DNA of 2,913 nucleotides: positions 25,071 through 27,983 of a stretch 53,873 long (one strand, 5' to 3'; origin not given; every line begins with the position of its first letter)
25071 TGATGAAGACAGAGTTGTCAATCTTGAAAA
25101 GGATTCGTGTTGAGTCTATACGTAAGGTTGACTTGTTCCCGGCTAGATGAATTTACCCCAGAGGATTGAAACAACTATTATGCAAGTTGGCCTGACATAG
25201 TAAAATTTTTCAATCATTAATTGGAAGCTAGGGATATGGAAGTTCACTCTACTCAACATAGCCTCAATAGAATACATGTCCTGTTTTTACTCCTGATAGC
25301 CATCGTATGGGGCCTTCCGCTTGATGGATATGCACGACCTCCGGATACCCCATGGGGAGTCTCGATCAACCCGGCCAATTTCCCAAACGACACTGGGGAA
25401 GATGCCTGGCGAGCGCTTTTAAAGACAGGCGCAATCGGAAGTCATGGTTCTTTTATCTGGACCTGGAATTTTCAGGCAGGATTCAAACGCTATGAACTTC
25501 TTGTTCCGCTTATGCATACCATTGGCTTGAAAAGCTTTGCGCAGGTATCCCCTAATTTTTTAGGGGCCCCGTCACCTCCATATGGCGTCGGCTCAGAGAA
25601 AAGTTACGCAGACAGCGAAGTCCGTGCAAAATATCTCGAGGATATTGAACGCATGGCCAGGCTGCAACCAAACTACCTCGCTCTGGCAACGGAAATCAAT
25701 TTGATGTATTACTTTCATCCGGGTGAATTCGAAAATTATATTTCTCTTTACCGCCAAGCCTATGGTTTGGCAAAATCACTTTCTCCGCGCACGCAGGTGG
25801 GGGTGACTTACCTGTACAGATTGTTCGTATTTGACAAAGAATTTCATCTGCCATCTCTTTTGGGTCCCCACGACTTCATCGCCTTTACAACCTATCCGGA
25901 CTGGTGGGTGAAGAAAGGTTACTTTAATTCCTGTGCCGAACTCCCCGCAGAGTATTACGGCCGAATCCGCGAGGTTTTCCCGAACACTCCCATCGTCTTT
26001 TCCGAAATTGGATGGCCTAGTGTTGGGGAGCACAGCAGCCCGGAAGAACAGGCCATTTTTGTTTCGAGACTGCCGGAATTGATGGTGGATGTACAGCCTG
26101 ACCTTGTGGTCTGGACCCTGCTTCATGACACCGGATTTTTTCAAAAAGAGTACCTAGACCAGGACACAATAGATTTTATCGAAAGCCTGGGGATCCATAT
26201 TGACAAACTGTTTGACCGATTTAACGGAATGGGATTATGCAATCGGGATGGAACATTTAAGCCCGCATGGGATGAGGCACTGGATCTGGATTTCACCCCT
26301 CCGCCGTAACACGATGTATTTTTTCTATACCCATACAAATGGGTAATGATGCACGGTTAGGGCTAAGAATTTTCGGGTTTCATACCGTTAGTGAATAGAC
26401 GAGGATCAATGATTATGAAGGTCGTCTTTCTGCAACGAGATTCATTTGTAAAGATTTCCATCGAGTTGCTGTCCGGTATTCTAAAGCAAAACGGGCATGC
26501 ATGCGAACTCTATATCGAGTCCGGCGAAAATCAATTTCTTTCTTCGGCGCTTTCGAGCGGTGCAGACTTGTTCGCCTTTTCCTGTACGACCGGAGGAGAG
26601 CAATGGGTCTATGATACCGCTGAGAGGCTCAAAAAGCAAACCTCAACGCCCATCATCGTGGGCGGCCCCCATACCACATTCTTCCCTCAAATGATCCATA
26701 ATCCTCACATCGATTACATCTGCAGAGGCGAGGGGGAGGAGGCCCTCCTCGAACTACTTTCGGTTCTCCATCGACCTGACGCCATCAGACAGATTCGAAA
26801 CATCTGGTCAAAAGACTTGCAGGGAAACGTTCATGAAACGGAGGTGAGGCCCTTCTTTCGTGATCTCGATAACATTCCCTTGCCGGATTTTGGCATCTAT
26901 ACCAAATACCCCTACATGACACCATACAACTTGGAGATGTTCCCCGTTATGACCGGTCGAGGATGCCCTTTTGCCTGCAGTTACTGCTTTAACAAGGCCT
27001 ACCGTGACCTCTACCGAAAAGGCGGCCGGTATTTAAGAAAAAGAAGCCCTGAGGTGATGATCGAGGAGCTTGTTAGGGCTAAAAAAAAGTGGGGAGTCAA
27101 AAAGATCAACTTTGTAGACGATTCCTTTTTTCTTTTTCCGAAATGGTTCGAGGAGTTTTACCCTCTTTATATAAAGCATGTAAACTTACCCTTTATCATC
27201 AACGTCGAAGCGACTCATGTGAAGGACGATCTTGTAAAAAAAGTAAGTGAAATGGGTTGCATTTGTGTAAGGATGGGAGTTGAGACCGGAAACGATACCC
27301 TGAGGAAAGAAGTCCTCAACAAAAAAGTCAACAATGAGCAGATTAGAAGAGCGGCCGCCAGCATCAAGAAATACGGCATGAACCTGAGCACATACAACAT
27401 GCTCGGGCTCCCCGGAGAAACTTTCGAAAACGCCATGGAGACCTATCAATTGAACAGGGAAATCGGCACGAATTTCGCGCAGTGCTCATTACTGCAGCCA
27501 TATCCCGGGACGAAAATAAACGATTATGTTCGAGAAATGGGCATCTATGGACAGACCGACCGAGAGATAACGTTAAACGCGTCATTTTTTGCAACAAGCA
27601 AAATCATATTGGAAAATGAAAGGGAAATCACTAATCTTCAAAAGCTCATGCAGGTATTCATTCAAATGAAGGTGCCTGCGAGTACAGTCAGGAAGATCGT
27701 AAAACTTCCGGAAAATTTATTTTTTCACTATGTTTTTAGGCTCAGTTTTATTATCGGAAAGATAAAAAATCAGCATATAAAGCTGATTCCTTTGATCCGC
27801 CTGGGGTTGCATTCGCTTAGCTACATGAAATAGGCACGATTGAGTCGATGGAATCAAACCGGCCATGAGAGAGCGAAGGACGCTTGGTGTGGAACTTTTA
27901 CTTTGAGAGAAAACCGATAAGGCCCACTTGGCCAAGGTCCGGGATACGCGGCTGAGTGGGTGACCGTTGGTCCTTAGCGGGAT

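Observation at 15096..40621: A 25.5-kb Wzx/Wzy polysaccharide locus with an unusually rich tailoring and signalling gene set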

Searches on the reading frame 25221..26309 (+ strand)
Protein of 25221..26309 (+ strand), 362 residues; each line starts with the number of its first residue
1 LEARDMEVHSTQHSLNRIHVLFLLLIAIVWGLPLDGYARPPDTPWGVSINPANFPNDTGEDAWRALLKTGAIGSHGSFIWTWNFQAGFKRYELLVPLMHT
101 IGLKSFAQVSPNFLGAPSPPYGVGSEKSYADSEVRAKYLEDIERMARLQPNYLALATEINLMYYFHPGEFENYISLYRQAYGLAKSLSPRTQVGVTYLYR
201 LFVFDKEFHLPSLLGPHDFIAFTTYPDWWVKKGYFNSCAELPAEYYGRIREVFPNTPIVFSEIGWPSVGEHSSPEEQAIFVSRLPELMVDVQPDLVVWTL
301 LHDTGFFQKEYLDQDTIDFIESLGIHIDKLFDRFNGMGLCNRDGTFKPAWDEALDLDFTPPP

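Call 3: search_protein_families(library=pfam, proteins=[window:25221-26309:+], max_evalue=0.01)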
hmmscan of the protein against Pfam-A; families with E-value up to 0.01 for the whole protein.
window:25221-26309:+ (362 aa): 0 families

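Call 17: search_protein_families(library=ncbifam, proteins=[window:25221-26309:+], max_evalue=0.001)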
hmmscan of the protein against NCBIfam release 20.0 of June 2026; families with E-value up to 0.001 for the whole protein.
window:25221-26309:+ (362 aa): 0 families

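Call 26: search_solved_structures(query=window:25221-26309:+, max_evalue=10)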
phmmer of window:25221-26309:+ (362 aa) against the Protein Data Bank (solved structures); distinct sequences matched with E-value up to 10: 3.
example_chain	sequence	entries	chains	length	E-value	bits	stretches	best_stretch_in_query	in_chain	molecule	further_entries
6iyh_A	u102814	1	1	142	0.55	12.1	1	237-268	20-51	Alpha chain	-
4wtp_A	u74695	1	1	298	0.67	11.8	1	205-271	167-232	beta-1,3-glucanosyltransferase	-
7y22_A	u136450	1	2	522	1.4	10.8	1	288-339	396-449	phage connector protein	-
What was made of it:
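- Closest known: PslG, BcsZ and AlgL-type periplasmic hydrolases or lyases encoded in EPS operons. Different: There is no detectable sequence similarity to any CAZy-type Pfam family (calls 3, 26).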

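Call 33: find_homologous_proteins(query=window:25221-26309:+, max_evalue=0.00001)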
Query window:25221-26309:+ (362 aa): 29 proteins with E <= 0.00001 among 1819 candidates.
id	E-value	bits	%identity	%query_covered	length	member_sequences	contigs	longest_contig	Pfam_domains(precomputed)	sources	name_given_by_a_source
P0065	2.0e-249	845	100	99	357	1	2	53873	-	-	-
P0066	7.2e-170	583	70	95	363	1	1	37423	-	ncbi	-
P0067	6.5e-164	563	70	94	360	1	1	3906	-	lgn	-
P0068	1.5e-89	319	46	88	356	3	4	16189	-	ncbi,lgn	-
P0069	1.1e-87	312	44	99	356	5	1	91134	-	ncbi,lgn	-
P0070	1.5e-85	305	44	93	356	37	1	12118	-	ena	-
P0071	2.5e-84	301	44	88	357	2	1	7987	-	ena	-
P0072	2.5e-82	295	43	84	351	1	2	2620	-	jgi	jgi:hypothetical protein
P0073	8.2e-82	293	42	88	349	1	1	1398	-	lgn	-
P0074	1.1e-81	293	45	94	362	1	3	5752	-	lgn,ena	-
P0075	2.0e-81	292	44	87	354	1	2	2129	-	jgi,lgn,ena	-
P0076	2.1e-81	292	41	94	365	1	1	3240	-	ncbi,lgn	-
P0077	3.4e-80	288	45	88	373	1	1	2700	-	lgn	-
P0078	8.0e-76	273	39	93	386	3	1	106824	-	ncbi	-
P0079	3.2e-75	271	42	94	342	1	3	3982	-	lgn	-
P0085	4.1e-15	74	29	86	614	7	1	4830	PF07676.19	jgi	jgi:hypothetical protein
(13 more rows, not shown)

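Call 36: find_encoding_contigs(protein=P0066, flank=10000, max_places=1)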
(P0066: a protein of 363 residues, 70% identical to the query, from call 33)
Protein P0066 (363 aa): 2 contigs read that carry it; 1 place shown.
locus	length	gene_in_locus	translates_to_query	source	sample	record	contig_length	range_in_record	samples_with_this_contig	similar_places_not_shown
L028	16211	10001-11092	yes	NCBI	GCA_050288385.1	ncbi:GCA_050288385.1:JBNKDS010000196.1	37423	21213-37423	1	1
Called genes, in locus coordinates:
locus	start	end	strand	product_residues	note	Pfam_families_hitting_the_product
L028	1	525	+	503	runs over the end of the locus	PF04932:Wzy_C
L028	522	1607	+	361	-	PF13641:Glyco_tranf_2_3, PF00535:Glycos_transf_2, PF10111:Glyco_tranf_2_2 (weak)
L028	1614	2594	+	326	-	PF00535:Glycos_transf_2, PF10111:Glyco_tranf_2_2 (faint), PF13641:Glyco_tranf_2_3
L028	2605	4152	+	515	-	PF01554:MatE (faint), PF01943:Polysacc_synt, PF13440:Polysacc_synt_3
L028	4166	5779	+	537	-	PF01663:Phosphodiest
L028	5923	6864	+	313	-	PF13641:Glyco_tranf_2_3, PF00535:Glycos_transf_2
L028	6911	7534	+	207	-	PF00685:Sulfotransfer_1, PF13469:Sulfotransfer_3 (faint)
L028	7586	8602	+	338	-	PF02563:Poly_export, PF10531:SLBB (weak), PF22461:SLBB_2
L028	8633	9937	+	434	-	PF26549:Tricorn_N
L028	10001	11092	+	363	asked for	-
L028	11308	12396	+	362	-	PF04055:Radical_SAM, PF13186:SPASM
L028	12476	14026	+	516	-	PF02310:B12-binding, PF04055:Radical_SAM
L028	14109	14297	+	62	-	-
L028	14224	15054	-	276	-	PF21926:FeeM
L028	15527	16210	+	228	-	?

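Call 37: find_encoding_contigs(protein=P0085, flank=5000, max_places=1)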
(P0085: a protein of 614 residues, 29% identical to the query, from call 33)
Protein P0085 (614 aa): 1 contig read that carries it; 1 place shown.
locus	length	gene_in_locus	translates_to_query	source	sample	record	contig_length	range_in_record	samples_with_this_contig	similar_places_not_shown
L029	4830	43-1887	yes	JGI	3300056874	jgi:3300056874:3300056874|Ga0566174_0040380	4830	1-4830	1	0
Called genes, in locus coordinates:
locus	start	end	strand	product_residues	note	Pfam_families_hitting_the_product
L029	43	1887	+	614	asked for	PF07676:PD40 (faint)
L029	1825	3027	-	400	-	PF27245:AF_0692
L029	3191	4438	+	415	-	PF07690:MFS_1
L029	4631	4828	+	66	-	?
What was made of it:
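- Closest known: PslG, BcsZ and AlgL-type periplasmic hydrolases or lyases encoded in EPS operons. Different: It is partnered, and elsewhere fused, with a PD40 propeller (calls 33, 37).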

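Call 41: predict_structure(alignment_id=A2)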
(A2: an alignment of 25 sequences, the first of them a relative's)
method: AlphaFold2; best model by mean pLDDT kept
length: 357 residues; sequences in the alignment: 25
mean_pLDDT: 88.6   pTM: 0.86
mean pLDDT of the five models: 88.6, 88.7, 88.5, 87.8, 86.9
residues with pLDDT >= 90: 240; 70-90: 74; 50-70: 25; < 50: 18
segments of 3 or more residues with pLDDT < 50: 1-12, 26-31
pLDDT, mean of each block of 10 residues (from residue 1): 44 58 52 81 91 89 96 90 87 94 82 70 88 96 98 93 94 99 98 91 96 98 90 93 94 98 93 98 96 96 86 88 93 95 98 87
secondary structure, 60 per line:
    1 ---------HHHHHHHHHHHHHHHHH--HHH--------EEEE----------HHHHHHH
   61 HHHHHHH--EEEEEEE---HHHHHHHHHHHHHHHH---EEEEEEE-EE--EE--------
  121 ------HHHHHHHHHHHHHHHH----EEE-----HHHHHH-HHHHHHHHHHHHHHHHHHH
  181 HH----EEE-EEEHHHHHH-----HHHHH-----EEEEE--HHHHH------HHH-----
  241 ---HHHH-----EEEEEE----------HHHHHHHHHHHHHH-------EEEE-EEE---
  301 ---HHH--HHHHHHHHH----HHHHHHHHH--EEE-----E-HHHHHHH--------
elements in order: H10-26 E40-43 H54-67 E70-76 H80-95 E99-105 H127-142 E147-149 H155-160 H162-182 E187-189 E191-193 H194-199 H205-209 E215-219 H222-226 H244-247 E253-258 H269-282 E290-293 E295-297 H309-317 H322-330 E333-335 H343-349

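Call 46: fold_search(model_id=the predicted structure, library=pdb)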
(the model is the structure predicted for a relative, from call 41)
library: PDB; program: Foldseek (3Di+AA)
matches with E <= 10: 1087; with E <= 0.001: 171
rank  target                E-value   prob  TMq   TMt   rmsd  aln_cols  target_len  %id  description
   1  7lr1_A                2.9e-11  1.00  0.65  0.56   4.3       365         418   14  Crystal structure of GH5_18 from Bifidobacterium longum subsp. longum ATCC 55813 (released 2021-04-07)
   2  9y4v_A                5.2e-11  1.00  0.66  0.58   4.2       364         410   14  Crystal structure of a GH5_18 from Microbacterium oxydans DSM 20578 (released 2025-12-17)
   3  6mp7_A                1.2e-10  1.00  0.59  0.50   5.4       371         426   15  Crystal structure of the E257A mutant of BlMan5B in complex with GlcNAc (soaking) (released 2019-01-30)
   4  6mpc_A                1.5e-10  1.00  0.64  0.55   4.7       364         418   15  Crystal structure of E257A mutant of BlMan5B (released 2019-01-30)
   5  7lqx                  1.5e-10  1.00  0.62  0.54   4.4       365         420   12  Crystal structure of a GH5_18 from Bifidobacterium longum subsp. infantis (released 2021-04-07)
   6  7lr2_A                2.2e-10  1.00  0.64  0.55   4.2       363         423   14  Crystal structure of GH5_18 from Bifidobacterium longum subsp. longum ATCC 55813 in complex with GlcNAc (released 2021-04-07)
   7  7lr6_C                2.5e-10  1.00  0.61  0.52   4.7       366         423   13  Crystal structure of GH5_18-E140A from Bifidobacterium longum subsp. longum ATCC 55813 in complex with Manb1-4GlcNAc (released 2021-04-07)
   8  4zn2_A                1.5e-09  1.00  0.60  0.53   5.5       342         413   16  Glycosyl hydrolase from Pseudomonas aeruginosa (released 2016-01-06)
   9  5bx9                  1.5e-09  1.00  0.59  0.52   5.6       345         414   15  Structure of PslG from Pseudomonas aeruginosa (released 2015-10-07)
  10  6gp5_A                4.5e-09  1.00  0.60  0.67   5.3       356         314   14  Beta-1,4-galactanase from Bacteroides thetaiotaomicron (released 2018-12-26)
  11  9g17_A                4.8e-09  1.00  0.59  0.52   5.8       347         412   15  Structure of PslG with a covalently- bound pentasaccharide (released 2025-03-05)
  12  4jkm_A                4.8e-09  1.00  0.55  0.35   6.7       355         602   14  Crystal Structure of Clostridium perfringens beta-glucuronidase (released 2014-09-17)
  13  6gp5_B                6.8e-09  1.00  0.57  0.65   6.7       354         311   16  Beta-1,4-galactanase from Bacteroides thetaiotaomicron (released 2018-12-26)
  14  6cxs_B                1.4e-08  1.00  0.54  0.34   6.7       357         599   15  Crystal Structure of Clostridium perfringens beta-glucuronidase bound with a novel, potent inhibitor 4-(8-(piperazin-1 (released 2019-04-17)
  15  7osk_A                1.9e-08  1.00  0.57  0.57   7.8       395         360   12  Ignisphaera aggregans GH53 catalytic domain (released 2021-09-29)
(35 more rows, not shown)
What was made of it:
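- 25221..26309 (+): g09: exported clan GH-A-like glycoside hydrolase (likely start 25236). Foldseek matches GH5_18 and PslG, E 3e-11 to 2e-9 (calls 41, 46).
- Closest known: PslG, BcsZ and AlgL-type periplasmic hydrolases or lyases encoded in EPS operons. Same: PslG is among the top structural matches (call 46).
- Checked: An AF2 model (pLDDT 88.6) matches GH5_18, PslG (GH39), GH53 and GH2 TIM barrels (calls 41, 46).
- An in-locus periplasmic GH is typical of EPS systems (call 46).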

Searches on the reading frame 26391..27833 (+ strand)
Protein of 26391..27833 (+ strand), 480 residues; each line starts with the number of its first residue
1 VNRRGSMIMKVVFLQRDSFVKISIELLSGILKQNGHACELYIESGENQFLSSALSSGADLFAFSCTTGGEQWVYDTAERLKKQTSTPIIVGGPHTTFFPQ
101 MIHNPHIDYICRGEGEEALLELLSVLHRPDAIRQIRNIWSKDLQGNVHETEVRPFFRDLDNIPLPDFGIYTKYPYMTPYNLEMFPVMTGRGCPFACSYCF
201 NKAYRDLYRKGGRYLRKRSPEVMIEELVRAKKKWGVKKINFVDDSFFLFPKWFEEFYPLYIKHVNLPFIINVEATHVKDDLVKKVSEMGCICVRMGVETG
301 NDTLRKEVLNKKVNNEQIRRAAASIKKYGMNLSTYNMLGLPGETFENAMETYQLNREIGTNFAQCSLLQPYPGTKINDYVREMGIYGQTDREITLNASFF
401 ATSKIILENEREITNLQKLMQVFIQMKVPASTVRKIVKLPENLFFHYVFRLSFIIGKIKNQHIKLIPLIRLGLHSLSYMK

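Call 3: search_protein_families(library=pfam, proteins=[window:26391-27833:+], max_evalue=0.01)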
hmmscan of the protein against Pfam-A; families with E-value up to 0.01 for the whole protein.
window:26391-27833:+ (480 aa): 4 families
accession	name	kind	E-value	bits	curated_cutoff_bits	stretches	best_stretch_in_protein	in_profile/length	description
PF04055.27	Radical_SAM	-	1.2e-26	94.3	29.5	1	188-353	3-164/166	Radical SAM superfamily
PF02310.24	B12-binding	-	3e-15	56.6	32.1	1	21-122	14-120/121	B12 binding domain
PF19864.5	Radical_SAM_N2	-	0.00017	21.5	29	1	82-129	82-128/151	Radical SAM proteins, N-terminal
PF13353.11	Fer4_12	-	0.003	18.3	22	0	190-226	13-47/137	4Fe-4S single cluster domain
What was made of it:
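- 26391..27833 (+): g10: second B12-domain radical SAM enzyme (likely start 26415; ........). Pfam (call 3).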

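Call 17: search_protein_families(library=ncbifam, proteins=[window:26391-27833:+], max_evalue=0.001)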
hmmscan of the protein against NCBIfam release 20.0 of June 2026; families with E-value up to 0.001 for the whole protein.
window:26391-27833:+ (480 aa): 28 families (the best 25 are shown)
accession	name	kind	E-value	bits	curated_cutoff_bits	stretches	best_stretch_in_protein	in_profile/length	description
TIGR03471.1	HpnJ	equivalog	4.9e-36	124.6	577.6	1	69-393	80-400/472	hopanoid biosynthesis associated radical SAM protein HpnJ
NF050148.1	rSAM_ApyD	equivalog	6.6e-36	123.9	750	1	73-381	90-394/645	RiPP biosynthesis radical SAM protein ApyD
TIGR02026.1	BchE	equivalog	9.1e-31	107.2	481.35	1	78-382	84-389/497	magnesium-protoporphyrin IX monomethyl ester anaerobic oxidative cyclase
TIGR04479.1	bcpD_PhpK_rSAM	subfamily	1.6e-28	99.3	600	1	85-361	140-412/504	PhpK family radical SAM P-methyltransferase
TIGR04013.1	B12_SAM_MJ_1487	hypoth_equivalog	1e-23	83.8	251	2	20-244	9-205/382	TIGR04013 family B12-binding domain/radical SAM domain-containing protein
TIGR04072.2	rSAM_ladder_B12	equivalog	1.2e-23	83.5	360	1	74-388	87-380/443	lipid biosynthesis B12-binding/radical SAM protein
TIGR04190.1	B12_SAM_Ta0216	equivalog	2.6e-21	75.9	500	1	85-363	109-399/554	TIGR04190 family B12-binding domain/radical SAM domain protein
NF038361.1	rSAM_Sden_1168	equivalog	2.5e-19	69.3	575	1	55-378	138-471/560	Sden_1168 family B12-binding radical SAM P-methyltransferase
NF033070.1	rSAM_AprD4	equivalog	4.6e-18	65.3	500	1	151-412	162-422/456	AprD4 family radical SAM diol-dehydratase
TIGR04385.1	B12_rSAM_cofa1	equivalog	3.4e-17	62.8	450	1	86-354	100-360/438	B12 lower ligand biosynthesis radical SAM protein BzaD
TIGR04014.1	B12_SAM_MJ_0865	equivalog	2.6e-15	56.2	360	1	26-383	16-361/434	methyl-coenzyme M reductase glutamine C-methyltransferase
NF033712.0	B12_rSAM_KedN5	subfamily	1.4e-14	53.3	700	1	59-353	64-365/624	KedN5 family methylcobalamin-dependent radical SAM C-methyltransferase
TIGR03975.1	rSAM_ocin_1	subfamily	1.9e-14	53.1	281.85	1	59-348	130-420/606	RiPP maturation radical SAM C-methyltransferase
TIGR04295.1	B12_rSAM_oligo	hypoth_equivalog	1.9e-13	49.9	400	1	75-384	92-386/422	TIGR04295 family B12-binding domain-containing radical SAM protein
TIGR04367.1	HpnR_B12_rSAM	equivalog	3.3e-11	42.4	650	1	22-377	23-370/490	hopanoid C-3 methylase HpnR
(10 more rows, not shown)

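Call 62: search_solved_structures(query=window:26391-27833:+, max_evalue=0.001)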
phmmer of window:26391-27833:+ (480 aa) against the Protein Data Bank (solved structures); distinct sequences matched with E-value up to 0.001: 4.
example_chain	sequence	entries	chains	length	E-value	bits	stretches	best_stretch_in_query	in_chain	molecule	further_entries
6fd2_B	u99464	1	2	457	1.2e-16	63.6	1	153-400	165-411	Putative apramycin biosynthetic oxidoreductase 4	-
9n1b_A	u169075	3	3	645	6e-07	31.7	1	25-202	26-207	Radical SAM protein | Radical SAM enzyme CysS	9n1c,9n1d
9ccb_A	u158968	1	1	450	1.9e-06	30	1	88-382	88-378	Radical SAM core domain-containing protein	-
7kdx_A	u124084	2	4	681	0.00011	24.2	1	59-203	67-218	Methyltransferase TokK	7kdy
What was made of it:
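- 26391..27833 (+): AprD4 E 1e-16; CysS 6e-7; TokK 1e-4 (call 62).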
